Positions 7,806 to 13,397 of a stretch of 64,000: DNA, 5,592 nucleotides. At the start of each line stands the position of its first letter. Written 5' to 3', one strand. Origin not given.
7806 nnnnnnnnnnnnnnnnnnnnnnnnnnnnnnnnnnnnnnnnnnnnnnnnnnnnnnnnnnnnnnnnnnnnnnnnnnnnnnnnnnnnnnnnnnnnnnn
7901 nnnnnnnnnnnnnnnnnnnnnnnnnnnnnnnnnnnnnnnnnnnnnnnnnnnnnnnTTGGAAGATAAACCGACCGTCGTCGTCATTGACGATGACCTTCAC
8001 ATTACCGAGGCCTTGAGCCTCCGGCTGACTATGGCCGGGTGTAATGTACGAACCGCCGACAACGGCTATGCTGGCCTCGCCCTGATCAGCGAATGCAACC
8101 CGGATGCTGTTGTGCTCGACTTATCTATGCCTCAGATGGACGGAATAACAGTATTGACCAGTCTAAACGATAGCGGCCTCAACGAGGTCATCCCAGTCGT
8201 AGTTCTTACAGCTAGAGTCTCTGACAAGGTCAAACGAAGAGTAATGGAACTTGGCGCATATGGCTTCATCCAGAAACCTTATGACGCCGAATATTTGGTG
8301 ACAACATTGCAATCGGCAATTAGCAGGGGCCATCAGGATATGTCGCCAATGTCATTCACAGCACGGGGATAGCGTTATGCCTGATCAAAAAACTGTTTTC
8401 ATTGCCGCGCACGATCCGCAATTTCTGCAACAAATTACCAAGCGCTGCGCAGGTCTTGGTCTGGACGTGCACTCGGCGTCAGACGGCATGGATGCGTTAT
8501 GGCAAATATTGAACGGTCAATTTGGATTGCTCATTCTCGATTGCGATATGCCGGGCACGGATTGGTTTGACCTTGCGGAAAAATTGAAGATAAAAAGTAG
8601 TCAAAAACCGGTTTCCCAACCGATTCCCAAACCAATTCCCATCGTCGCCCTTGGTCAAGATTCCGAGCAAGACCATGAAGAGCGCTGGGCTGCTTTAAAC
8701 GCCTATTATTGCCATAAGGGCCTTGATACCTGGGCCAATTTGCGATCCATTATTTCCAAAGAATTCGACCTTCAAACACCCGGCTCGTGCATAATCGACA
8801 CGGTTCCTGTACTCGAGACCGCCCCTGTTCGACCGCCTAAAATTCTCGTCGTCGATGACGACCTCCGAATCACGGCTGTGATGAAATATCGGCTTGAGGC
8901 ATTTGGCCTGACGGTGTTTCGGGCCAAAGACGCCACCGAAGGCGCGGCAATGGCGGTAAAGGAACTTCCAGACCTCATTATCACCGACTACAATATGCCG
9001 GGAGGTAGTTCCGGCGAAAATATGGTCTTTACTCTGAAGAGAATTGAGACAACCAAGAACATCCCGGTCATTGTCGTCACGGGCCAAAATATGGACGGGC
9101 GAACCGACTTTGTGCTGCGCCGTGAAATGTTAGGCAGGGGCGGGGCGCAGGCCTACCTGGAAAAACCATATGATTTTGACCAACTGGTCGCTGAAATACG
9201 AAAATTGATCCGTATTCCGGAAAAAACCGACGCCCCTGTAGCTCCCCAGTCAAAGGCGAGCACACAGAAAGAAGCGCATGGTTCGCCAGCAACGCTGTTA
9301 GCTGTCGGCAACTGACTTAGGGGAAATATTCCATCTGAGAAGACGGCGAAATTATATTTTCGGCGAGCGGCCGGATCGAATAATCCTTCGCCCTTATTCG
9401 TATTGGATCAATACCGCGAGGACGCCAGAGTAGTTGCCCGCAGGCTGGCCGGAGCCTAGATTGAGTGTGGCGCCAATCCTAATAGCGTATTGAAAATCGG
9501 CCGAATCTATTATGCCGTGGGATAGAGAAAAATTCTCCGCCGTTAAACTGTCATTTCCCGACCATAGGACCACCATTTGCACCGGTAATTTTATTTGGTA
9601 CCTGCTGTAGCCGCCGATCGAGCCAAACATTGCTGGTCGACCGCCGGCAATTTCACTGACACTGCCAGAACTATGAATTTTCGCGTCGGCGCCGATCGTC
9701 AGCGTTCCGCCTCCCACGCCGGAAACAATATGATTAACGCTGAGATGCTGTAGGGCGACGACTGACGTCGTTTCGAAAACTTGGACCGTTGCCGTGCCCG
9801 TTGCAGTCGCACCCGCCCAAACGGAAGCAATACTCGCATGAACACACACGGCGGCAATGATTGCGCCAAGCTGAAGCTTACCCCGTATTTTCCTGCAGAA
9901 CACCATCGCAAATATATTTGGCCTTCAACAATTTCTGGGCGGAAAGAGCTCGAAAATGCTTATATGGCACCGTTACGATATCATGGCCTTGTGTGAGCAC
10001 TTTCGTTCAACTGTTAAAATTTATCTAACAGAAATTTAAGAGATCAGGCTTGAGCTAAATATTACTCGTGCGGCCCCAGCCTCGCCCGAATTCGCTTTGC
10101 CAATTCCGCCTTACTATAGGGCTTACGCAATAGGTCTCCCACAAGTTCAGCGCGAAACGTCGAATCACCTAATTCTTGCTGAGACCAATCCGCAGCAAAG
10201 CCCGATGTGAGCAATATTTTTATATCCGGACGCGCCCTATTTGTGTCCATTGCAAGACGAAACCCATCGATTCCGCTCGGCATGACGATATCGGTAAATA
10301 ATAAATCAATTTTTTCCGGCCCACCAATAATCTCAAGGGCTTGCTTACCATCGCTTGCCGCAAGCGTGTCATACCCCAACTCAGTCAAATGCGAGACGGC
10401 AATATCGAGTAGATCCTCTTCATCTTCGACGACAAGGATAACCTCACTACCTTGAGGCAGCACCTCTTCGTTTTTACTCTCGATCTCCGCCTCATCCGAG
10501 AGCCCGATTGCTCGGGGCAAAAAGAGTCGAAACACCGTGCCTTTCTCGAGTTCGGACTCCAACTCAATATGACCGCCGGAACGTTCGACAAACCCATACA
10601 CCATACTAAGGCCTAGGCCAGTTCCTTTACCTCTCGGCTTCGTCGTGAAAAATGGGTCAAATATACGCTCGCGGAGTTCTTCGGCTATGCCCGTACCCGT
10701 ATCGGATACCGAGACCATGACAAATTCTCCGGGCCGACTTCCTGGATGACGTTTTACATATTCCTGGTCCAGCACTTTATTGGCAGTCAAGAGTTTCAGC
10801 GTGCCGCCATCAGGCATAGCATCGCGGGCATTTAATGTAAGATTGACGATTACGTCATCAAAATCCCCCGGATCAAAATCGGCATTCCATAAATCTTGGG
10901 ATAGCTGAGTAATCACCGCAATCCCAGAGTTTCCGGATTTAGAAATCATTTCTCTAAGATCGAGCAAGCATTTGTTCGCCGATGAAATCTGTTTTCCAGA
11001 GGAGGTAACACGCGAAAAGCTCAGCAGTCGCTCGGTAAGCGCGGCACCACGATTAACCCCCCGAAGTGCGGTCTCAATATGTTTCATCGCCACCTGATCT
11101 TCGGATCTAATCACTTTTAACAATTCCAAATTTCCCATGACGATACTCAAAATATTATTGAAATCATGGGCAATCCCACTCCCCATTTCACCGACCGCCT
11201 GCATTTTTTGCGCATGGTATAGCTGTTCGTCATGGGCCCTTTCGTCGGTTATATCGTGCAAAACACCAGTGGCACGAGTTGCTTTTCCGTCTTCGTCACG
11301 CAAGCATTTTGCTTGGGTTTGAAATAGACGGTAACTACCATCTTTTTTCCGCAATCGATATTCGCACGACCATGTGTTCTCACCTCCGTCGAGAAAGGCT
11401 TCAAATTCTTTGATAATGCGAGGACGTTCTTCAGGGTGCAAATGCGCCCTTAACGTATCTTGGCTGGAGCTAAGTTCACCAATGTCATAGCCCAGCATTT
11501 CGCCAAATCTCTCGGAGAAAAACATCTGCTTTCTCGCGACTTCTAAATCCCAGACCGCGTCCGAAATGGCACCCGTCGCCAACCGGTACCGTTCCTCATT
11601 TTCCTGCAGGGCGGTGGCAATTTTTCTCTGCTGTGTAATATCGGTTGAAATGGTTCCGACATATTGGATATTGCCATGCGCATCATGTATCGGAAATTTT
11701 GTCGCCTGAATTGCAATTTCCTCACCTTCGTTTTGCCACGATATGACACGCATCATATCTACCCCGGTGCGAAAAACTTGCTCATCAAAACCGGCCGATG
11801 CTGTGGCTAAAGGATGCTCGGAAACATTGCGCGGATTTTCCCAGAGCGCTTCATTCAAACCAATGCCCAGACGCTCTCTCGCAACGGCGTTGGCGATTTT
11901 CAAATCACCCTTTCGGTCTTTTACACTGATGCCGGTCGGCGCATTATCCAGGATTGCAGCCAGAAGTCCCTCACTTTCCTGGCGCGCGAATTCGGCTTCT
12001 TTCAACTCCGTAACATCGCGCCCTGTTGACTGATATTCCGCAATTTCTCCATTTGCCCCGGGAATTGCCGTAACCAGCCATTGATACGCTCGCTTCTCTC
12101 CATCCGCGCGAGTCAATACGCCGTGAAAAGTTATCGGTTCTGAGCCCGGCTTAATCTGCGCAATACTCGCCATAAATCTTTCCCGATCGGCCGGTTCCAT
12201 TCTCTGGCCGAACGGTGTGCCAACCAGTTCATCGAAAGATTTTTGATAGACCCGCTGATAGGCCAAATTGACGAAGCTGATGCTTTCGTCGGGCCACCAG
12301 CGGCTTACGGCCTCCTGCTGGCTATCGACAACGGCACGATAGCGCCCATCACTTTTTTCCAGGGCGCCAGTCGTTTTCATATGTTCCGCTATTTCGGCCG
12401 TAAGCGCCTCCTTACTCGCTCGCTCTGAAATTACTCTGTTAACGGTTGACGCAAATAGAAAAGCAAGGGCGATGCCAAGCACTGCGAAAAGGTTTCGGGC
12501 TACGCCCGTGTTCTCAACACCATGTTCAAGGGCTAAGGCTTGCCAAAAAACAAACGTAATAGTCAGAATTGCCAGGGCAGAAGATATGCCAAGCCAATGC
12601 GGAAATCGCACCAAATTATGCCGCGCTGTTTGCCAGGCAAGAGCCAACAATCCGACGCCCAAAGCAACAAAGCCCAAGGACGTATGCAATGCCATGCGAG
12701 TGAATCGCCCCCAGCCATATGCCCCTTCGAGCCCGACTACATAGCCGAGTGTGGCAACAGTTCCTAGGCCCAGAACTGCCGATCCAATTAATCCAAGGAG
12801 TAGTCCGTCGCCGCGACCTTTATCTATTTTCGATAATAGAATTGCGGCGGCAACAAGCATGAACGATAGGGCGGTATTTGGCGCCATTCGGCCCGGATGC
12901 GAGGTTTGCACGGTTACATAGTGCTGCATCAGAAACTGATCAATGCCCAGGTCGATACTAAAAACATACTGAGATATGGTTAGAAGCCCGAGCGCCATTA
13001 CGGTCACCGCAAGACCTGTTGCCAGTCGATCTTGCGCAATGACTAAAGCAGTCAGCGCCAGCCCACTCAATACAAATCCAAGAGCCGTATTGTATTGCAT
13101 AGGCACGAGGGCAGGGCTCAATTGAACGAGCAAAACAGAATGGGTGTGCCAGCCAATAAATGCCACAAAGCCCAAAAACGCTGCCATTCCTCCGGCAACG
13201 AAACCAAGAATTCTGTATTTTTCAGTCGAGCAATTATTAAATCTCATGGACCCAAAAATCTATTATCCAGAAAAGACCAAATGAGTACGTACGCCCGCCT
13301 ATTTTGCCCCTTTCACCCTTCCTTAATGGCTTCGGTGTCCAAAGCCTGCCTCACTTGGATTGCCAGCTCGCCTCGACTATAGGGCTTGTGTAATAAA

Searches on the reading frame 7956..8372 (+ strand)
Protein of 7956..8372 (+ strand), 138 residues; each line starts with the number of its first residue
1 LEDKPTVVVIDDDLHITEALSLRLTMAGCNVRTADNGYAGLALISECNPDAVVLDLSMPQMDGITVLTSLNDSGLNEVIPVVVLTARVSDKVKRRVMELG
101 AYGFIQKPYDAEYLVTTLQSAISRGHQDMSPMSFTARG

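Call 19: search_protein_families(library=pfam, proteins=[window:7956-8372:+], max_evalue=0.00001)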
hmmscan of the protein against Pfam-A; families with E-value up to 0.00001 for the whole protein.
window:7956-8372:+ (138 aa): 1 family
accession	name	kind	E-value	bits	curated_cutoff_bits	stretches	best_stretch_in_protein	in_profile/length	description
PF00072.30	Response_reg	-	2.8e-26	92.3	30.2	1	7-118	1-110/111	Response regulator receiver domain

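Call 77: search_protein_families(library=ncbifam, proteins=[window:7956-8372:+], max_evalue=1e-10)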
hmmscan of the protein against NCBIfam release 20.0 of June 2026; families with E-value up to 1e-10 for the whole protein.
window:7956-8372:+ (138 aa): 48 families (the best 25 are shown)
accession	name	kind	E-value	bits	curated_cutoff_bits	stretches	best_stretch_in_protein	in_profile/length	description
NF006900.1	PRK09390.1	equivalog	1.1e-21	77.3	255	1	1-128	1-126/203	response regulator FixJ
TIGR02875.1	spore_0_A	equivalog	2.1e-20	73.1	200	1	6-128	4-128/262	sporulation transcription factor Spo0A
TIGR02154.1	PhoB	equivalog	9e-20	70.9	296.2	1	5-128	3-126/226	phosphate regulon transcriptional regulator PhoB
NF045944.1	ResRegRpaBCyano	equivalog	1.4e-19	70.4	330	1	8-127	1-117/229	response regulator transcription factor RpaB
NF041733.1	resp_reg_CseB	equivalog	1.9e-19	70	350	1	6-128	2-121/228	two-component system response regulator CseB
NF040689.1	MtrAB_MtrA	equivalog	4.7e-18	65.3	300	1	7-127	1-118/219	MtrAB system response regulator MtrA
NF040534.1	resp_reg_YycF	equivalog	8.2e-18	64.5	340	1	6-128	2-121/231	response regulator YycF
TIGR01818.1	ntrC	equivalog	1.2e-17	63.9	558.6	1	7-128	1-120/463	nitrogen regulation protein NR(I)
NF007135.0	PRK09581.1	equivalog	4.9e-17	61.9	474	1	6-120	4-118/457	PleD family two-component system response regulator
NF008469.0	PRK11361.1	equivalog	1.2e-16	60.5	714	1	4-122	4-120/461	acetoacetate metabolism transcriptional regulator AtoC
NF045505.1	RR_RssB_Pseudo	equivalog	1.3e-16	60.7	700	1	5-122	6-122/394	two-component system response regulator RssB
NF007005.1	PRK09468.1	equivalog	2.1e-16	60.1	331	1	5-128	4-125/237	osmolarity response regulator transcription factor OmpR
TIGR01387.1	cztR_silR_copR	subfamily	2.5e-16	60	279.2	1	7-130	1-122/218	heavy metal response regulator transcription factor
NF045991.1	RespRegCtrARhodob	equivalog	6.6e-16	58.7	350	1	7-126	3-120/224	response regulator transcription factor CtrA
NF008176.1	PRK10923.1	equivalog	2.9e-15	55.8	620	1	5-131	4-128/469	nitrogen regulation protein NR(I)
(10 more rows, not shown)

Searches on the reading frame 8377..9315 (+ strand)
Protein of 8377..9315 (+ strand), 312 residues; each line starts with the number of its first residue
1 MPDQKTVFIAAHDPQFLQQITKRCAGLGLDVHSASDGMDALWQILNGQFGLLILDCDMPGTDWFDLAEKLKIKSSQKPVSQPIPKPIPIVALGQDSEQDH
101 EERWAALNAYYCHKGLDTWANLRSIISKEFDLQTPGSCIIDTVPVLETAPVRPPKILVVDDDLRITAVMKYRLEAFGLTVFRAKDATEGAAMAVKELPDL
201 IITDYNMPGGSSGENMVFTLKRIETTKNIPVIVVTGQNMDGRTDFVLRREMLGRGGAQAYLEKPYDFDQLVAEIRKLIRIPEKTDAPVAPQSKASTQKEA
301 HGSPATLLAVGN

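Call 19: search_protein_families(library=pfam, proteins=[window:8377-9315:+], max_evalue=0.00001)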
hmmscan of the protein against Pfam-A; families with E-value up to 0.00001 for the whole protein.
window:8377-9315:+ (312 aa): 1 family
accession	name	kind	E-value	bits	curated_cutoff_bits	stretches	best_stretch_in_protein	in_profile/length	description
PF00072.30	Response_reg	-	1.1e-25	90.4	30.2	2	156-274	1-110/111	Response regulator receiver domain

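Call 77: search_protein_families(library=ncbifam, proteins=[window:8377-9315:+], max_evalue=1e-10)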
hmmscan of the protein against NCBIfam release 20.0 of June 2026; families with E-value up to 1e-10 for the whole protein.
window:8377-9315:+ (312 aa): 29 families (the best 25 are shown)
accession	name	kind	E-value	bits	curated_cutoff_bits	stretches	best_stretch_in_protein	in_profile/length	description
TIGR02154.1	PhoB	equivalog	1.4e-22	80.1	296.2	1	155-280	4-122/226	phosphate regulon transcriptional regulator PhoB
NF045717.1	DVU0259_DivK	exception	1.3e-19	70.4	160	1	155-278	4-116/117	DVU0259 family response regulator domain-containing protein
TIGR01387.1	cztR_silR_copR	subfamily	3.5e-19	69.3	279.2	1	156-288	1-124/218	heavy metal response regulator transcription factor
NF053854.1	RespRegPhoBBctds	equivalog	3.9e-19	68.9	270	1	156-286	1-123/225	two-component system response regulator PhoB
NF045944.1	ResRegRpaBCyano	equivalog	2.4e-18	66.4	330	1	157-287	1-121/229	response regulator transcription factor RpaB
TIGR01818.1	ntrC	equivalog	4.5e-18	65.3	558.6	1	156-301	1-137/463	nitrogen regulation protein NR(I)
NF007005.1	PRK09468.1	equivalog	8.3e-18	64.7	331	1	154-294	4-134/237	osmolarity response regulator transcription factor OmpR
NF041733.1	resp_reg_CseB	equivalog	2.2e-17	63.2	350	1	155-295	2-132/228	two-component system response regulator CseB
NF040534.1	resp_reg_YycF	equivalog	6.9e-17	61.5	340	1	155-284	2-121/231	response regulator YycF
NF007135.0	PRK09581.1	equivalog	3.2e-16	59.2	474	1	155-284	4-126/457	PleD family two-component system response regulator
NF008199.0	PRK10955.1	equivalog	4.1e-16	59.6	341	1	155-285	3-122/232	envelope stress response regulator transcription factor CpxR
NF008567.0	PRK11517.1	equivalog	7.8e-16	58.1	353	0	155-279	2-116/223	response regulator transcription factor HprR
NF040689.1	MtrAB_MtrA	equivalog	2.8e-15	56.3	300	1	156-285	1-120/219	MtrAB system response regulator MtrA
NF006900.1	PRK09390.1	equivalog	3.9e-15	55.9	255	1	155-284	6-126/203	response regulator FixJ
NF007969.0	PRK10693.1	equivalog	1.2e-14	54.1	329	0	154-247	8-98/337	two-component system response regulator RssB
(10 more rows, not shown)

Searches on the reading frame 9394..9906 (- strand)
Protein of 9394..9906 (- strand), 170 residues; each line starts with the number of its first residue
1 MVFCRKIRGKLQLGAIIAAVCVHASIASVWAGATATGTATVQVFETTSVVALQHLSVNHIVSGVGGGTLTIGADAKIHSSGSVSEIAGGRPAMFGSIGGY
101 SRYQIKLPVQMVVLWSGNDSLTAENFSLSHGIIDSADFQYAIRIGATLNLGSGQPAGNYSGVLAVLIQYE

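Call 19: search_protein_families(library=pfam, proteins=[window:9394-9906:-], max_evalue=0.00001)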
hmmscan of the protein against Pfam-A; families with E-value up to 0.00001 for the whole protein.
window:9394-9906:- (170 aa): 1 family
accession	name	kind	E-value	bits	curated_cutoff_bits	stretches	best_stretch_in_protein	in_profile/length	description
PF14352.11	DUF4402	-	5.5e-14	53.4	25.2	1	53-169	7-129/129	Domain of unknown function (DUF4402)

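Call 77: search_protein_families(library=ncbifam, proteins=[window:9394-9906:-], max_evalue=1e-10)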
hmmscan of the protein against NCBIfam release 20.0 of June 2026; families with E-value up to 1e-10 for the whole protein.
window:9394-9906:- (170 aa): 0 families

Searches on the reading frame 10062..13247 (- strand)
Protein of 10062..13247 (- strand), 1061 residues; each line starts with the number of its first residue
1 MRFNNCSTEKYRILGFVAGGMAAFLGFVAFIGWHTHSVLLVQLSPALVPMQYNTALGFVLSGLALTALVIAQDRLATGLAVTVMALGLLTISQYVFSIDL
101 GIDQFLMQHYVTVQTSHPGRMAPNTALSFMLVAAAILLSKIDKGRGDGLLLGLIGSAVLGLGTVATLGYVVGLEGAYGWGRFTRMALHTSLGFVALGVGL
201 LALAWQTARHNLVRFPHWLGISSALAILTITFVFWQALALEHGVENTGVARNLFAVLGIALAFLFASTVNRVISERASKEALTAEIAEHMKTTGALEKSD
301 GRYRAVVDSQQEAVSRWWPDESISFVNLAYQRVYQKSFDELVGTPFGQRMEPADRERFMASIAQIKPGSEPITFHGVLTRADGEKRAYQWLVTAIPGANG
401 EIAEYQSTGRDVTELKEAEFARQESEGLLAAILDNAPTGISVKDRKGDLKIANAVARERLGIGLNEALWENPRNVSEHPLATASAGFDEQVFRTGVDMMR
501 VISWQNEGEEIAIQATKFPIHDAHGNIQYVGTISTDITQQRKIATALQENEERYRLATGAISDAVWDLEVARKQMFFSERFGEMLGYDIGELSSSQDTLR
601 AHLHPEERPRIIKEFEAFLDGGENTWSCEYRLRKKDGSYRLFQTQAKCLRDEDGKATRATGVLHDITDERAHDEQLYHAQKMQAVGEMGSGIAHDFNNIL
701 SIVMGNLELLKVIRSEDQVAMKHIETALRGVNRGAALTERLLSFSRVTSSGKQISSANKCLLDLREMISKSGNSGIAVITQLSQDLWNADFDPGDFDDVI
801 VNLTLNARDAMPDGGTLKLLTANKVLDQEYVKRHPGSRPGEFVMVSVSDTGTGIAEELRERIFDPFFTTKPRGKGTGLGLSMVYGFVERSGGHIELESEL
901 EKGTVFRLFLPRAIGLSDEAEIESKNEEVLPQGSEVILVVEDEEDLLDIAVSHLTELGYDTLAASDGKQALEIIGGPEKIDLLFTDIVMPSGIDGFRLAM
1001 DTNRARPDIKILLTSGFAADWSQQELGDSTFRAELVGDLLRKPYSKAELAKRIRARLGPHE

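Call 19: search_protein_families(library=pfam, proteins=[window:10062-13247:-], max_evalue=0.00001)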
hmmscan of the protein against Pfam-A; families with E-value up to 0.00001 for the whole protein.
window:10062-13247:- (1061 aa): 8 families
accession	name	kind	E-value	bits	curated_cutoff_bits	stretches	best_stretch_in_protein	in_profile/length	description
PF08447.18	PAS_3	-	5e-30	104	25.6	1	575-662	2-88/89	PAS fold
PF08448.16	PAS_4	-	7.1e-29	100.7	23.1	2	319-416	13-109/110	PAS fold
PF02518.31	HATPase_c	-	4.1e-20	72.7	26.4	1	794-913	4-110/111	Histidine kinase-, DNA gyrase B-, and HSP90-like ATPase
PF00989.32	PAS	-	8.5e-18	64.9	22.6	0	554-666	3-113/113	PAS fold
PF13426.13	PAS_9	-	9.4e-17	61.6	27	0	576-668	15-103/103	PAS domain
PF00072.30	Response_reg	-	5.5e-13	49.5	30.2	1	937-1054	1-111/111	Response regulator receiver domain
PF00512.31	HisKA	-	6.2e-08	33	26.9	1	686-748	3-64/66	His Kinase A (phospho-acceptor) domain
PF13188.13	PAS_8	-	2.7e-06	27.5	21.8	0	429-469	3-43/65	PAS domain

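Call 24: search_protein_families(library=ncbifam, proteins=[window:10062-13247:-], max_evalue=1e-20)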
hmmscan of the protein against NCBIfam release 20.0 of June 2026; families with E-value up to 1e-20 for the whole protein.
window:10062-13247:- (1061 aa): 23 families
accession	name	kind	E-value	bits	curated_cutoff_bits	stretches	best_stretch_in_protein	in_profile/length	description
NF010076.0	PRK13557.1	subfamily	6e-104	348.4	631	1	581-1057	62-533/540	histidine kinase famiy protein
NF046020.1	HisKinCckABruc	equivalog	6.2e-98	328.7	1000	1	428-1056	218-866/868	cell cycle histidine kinase CckA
NF046026.1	HisKinCckACaul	equivalog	2.7e-70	237.3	1000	1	659-1057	276-676/678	cell cycle histidine kinase CckA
NF010411.0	PRK13837.1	equivalog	6.1e-67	226.3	647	1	630-1058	402-813/828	two-component system VirA-like sensor kinase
NF052573.1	HisKinEspAMyxo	equivalog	1.2e-55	188.8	1400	1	625-1009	324-705/755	serine histidine kinase EspA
NF008468.0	PRK11360.1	equivalog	4.9e-52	177.1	646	1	610-913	322-609/616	two-component system sensor histidine kinase AtoS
NF052574.1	HisKinEspCMyxo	equivalog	3.9e-49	167.5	1200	1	572-1009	308-738/785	serine histidine kinase EspC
NF053781.1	cdiGMPphdstlr2612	equivalog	2.7e-39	134.6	1600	0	508-673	544-707/1268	Tlr1612 family c-di-GMP phosphodiesterase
NF041777.1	sens_FixL_Rhizob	equivalog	1.8e-36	125.8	850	1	675-913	252-482/485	sensor protein FixL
TIGR00229.1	sensory_box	domain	1.3e-31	109.3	22.9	0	548-675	1-125/126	PAS domain S-box protein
TIGR02956.1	TMAO_torS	equivalog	1.8e-29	102.5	676.5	1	767-1057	550-820/967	TMAO reductase system sensor histidine kinase/response regulator TorS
NF007688.0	PRK10364.1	equivalog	2e-29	102.7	479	1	674-915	229-454/460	two-component system sensor histidine kinase ZraS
NF008302.0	PRK11091.1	equivalog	3.5e-29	101.6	838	0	840-1051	428-637/779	aerobic respiration two-component sensor histidine kinase ArcB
NF047874.1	MASE3_PAS_HK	subfamily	1.1e-27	97.1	560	0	840-927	549-640/655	MASE3 domain-containing sensor histidine kinase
NF041880.1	EPS_EpsF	equivalog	3.5e-27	95.1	900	1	547-911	139-492/492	response regulator EpsF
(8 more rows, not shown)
